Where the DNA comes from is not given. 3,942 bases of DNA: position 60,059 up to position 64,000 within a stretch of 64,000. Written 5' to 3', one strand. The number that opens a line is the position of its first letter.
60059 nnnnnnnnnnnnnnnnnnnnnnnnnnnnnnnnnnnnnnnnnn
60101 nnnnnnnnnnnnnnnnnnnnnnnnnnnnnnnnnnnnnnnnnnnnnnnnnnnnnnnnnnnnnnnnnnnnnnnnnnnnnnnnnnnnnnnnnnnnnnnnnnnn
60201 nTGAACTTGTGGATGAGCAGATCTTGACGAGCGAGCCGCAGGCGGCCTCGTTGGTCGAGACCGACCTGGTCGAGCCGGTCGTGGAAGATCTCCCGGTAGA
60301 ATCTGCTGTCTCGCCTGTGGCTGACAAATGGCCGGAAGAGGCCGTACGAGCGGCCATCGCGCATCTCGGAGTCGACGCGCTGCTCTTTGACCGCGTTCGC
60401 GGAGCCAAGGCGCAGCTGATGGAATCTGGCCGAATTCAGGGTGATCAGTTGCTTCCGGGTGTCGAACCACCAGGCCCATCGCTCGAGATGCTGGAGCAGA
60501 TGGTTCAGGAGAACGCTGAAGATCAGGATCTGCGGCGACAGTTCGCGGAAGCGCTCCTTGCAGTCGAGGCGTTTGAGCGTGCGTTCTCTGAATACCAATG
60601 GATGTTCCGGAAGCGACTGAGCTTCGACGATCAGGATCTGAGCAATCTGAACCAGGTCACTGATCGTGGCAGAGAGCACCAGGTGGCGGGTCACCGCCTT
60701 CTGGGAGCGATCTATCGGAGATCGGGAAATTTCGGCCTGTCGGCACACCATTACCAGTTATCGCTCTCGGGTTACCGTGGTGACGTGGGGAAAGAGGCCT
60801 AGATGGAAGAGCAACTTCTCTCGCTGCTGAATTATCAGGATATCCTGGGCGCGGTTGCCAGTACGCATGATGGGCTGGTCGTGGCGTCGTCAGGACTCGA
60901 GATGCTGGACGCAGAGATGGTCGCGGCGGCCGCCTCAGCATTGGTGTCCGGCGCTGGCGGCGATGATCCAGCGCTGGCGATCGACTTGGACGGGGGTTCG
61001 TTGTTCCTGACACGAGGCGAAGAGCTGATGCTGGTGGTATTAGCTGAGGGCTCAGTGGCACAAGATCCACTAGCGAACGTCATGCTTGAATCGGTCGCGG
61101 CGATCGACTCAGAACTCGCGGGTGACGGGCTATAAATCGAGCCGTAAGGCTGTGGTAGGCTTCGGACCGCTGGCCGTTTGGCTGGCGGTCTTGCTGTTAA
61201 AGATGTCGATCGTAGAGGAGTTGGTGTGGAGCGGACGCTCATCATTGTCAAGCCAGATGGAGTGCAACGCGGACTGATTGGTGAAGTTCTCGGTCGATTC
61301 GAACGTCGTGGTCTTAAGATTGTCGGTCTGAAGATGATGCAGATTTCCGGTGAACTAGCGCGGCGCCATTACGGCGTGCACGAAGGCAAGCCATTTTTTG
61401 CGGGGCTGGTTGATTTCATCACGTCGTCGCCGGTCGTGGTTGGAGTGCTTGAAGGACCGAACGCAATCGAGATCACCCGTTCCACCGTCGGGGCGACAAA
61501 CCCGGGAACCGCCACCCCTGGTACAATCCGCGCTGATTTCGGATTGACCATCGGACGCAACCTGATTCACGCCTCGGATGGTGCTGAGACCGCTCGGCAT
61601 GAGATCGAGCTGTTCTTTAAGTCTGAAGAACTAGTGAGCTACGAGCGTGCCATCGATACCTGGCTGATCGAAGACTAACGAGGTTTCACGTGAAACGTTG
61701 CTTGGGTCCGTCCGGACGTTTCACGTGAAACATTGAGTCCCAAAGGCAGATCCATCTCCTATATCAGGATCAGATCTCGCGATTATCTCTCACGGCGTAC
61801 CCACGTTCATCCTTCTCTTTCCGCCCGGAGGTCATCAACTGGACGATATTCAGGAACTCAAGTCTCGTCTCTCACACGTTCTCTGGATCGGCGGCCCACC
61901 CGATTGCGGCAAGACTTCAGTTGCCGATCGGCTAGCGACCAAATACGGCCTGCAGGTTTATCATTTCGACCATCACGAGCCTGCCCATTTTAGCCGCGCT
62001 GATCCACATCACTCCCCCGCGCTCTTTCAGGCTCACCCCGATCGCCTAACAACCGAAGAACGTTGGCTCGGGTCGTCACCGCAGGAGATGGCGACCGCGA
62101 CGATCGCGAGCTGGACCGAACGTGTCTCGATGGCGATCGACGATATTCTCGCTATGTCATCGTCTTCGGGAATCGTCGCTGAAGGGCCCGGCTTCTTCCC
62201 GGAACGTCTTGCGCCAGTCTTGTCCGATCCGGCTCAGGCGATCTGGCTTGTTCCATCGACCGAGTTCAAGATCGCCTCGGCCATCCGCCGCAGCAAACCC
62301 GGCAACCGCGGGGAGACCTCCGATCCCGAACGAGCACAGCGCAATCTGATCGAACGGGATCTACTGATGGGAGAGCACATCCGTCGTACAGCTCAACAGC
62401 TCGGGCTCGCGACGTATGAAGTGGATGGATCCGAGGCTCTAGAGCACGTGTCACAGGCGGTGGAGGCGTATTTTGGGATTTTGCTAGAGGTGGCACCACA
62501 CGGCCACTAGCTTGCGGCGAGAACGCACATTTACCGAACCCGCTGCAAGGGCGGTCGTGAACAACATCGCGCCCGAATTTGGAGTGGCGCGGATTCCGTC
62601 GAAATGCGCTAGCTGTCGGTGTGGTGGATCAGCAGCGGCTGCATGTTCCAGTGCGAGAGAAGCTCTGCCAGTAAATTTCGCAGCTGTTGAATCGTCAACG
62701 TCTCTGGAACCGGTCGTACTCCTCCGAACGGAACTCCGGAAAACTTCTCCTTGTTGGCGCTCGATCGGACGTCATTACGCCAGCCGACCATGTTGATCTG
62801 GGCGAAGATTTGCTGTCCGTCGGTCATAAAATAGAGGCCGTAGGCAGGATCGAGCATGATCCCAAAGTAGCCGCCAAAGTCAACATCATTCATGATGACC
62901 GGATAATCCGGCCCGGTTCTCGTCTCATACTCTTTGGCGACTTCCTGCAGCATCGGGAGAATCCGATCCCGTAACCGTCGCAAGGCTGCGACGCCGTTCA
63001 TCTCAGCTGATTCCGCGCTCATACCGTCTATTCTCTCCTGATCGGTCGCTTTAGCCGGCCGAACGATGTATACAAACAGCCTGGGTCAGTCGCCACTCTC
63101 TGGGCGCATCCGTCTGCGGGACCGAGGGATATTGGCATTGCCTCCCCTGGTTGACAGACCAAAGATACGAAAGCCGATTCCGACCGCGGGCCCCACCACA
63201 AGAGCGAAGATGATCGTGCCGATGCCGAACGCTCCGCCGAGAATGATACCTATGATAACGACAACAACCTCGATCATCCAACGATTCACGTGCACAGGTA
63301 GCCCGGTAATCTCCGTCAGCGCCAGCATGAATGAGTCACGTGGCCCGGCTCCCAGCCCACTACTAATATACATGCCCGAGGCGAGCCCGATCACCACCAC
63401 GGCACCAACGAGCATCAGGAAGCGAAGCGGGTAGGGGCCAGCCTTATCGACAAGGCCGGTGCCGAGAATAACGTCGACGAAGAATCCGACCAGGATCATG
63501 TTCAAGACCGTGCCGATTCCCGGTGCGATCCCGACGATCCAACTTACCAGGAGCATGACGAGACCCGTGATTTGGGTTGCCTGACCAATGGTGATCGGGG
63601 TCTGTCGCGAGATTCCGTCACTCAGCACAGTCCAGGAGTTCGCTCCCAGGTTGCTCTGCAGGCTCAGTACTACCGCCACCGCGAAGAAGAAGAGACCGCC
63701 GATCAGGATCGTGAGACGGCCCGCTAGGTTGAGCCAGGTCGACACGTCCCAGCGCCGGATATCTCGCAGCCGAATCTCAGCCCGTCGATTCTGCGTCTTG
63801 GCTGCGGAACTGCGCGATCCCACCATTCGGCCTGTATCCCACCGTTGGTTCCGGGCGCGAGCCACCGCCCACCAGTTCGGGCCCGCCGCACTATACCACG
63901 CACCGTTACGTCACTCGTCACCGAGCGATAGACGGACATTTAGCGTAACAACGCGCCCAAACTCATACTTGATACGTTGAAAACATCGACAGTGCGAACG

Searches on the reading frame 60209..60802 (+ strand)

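Call 6: search_protein_families(library=pfam, proteins=[window:60209-60802:+])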
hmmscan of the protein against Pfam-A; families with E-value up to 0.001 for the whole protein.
window:60209-60802:+ (197 aa): 1 family
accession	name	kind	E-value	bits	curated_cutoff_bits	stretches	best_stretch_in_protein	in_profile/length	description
PF14561.12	TPR_20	-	0.00056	20.6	25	0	89-142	5-58/90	Tetratricopeptide repeat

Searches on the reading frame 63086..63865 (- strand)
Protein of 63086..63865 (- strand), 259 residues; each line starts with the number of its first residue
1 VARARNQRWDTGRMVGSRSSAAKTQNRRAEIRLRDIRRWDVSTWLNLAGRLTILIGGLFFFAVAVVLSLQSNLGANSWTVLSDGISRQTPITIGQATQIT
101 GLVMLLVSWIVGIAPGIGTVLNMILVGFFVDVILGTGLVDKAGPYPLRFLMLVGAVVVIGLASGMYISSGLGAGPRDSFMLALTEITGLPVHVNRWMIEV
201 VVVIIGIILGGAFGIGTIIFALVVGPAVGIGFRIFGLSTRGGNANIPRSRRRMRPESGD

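Call 31: search_protein_families(library=pfam, proteins=[window:63086-63865:-], max_evalue=0.00001)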
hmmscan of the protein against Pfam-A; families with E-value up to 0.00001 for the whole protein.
window:63086-63865:- (259 aa): 0 families

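Call 55: find_encoding_contigs(protein=window:63086-63826:-, flank=10000, max_places=4)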
Protein window:63086-63826:- (246 aa): 1 contig read that carries it; 1 place shown.
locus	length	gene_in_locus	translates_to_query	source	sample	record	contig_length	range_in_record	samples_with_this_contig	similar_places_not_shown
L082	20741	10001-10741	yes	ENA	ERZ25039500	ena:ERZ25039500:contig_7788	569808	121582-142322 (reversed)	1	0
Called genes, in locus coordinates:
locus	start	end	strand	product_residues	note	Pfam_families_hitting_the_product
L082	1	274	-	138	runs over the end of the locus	PF00903:Glyoxalase, PF22658:YycE-like_N, PF22659:YycE-like_C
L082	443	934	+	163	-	PF04978:MST, PF07609:DUF1572 (weak), PF12867:DinB_2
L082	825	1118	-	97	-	PF01329:Pterin_4a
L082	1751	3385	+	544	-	-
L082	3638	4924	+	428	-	PF05977:MFS_3, PF13347:MFS_2 (faint), PF07690:MFS_1, PF12832:MFS_1_like (faint), PF00083:Sugar_tr (weak), PF07690:MFS_1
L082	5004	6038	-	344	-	PF01212:Beta_elim_lyase, PF01041:DegT_DnrJ_EryC1 (faint)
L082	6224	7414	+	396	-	PF07690:MFS_1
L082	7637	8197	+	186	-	-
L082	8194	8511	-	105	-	-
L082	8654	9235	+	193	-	PF16697:Yop-YscD_cpl, PF00498:FHA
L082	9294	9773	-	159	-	PF04191:PEMT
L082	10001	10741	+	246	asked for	PF19700:DUF6198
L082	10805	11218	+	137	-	-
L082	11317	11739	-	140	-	-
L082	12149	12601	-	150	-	PF00334:NDK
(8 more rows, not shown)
